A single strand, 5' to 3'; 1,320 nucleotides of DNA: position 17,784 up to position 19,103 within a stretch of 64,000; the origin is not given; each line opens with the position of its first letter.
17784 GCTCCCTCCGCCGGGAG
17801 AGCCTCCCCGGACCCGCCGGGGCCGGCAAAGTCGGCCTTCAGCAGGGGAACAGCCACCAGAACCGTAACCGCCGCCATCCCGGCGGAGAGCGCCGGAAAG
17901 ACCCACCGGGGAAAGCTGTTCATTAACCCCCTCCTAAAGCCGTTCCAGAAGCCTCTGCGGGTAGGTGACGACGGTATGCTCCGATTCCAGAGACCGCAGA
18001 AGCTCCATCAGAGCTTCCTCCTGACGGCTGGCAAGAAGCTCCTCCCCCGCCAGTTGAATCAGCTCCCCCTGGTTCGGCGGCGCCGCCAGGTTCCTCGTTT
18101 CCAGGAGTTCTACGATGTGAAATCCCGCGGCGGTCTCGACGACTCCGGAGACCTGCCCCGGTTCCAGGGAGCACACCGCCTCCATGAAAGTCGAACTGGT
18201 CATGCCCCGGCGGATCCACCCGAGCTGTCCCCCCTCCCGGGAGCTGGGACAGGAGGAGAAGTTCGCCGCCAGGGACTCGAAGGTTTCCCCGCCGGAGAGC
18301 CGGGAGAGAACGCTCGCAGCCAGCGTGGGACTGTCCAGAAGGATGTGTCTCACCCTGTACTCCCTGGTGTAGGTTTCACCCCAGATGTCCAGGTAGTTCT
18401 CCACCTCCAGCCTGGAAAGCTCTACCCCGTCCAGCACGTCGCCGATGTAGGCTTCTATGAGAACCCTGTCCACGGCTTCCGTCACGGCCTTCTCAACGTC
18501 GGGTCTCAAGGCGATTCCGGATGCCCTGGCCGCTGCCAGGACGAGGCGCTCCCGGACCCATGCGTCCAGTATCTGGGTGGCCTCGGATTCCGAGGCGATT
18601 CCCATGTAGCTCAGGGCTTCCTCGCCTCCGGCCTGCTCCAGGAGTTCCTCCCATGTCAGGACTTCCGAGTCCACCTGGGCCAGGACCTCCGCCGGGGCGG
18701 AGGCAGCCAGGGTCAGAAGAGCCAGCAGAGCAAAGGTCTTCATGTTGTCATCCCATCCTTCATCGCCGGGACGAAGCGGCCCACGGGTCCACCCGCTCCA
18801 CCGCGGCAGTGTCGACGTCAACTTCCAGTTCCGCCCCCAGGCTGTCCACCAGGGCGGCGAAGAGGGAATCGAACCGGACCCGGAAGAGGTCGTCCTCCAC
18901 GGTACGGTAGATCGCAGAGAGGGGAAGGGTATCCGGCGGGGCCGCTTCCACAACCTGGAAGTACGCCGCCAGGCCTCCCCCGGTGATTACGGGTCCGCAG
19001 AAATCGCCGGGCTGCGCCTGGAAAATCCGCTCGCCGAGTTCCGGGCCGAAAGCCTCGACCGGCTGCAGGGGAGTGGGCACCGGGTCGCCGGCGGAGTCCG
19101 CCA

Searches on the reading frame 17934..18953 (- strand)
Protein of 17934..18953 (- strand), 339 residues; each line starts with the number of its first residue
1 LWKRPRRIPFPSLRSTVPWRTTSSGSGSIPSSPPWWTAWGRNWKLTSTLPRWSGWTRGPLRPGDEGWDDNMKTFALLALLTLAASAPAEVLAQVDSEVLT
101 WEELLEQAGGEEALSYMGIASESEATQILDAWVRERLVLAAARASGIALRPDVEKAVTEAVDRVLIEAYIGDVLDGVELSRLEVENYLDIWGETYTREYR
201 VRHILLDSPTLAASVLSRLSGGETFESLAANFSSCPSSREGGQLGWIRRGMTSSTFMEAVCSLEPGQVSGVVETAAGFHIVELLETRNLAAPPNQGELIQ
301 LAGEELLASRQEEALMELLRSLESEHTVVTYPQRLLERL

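Call 17: search_protein_families(library=pfam, proteins=[window:17934-18953:-], max_evalue=0.01)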
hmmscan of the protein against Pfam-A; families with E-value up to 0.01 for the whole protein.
window:17934-18953:- (339 aa): 3 families
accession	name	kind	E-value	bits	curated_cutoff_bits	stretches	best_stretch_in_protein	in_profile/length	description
PF13616.12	Rotamase_3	-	2e-18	67.5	22.5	1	209-286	37-115/116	PPIC-type PPIASE domain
PF00639.27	Rotamase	-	2.3e-18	67.4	21.7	1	211-283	21-95/97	PPIC-type PPIASE domain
PF13145.12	Rotamase_2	-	0.0005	21.3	27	1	195-286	18-108/121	PPIC-type PPIASE domain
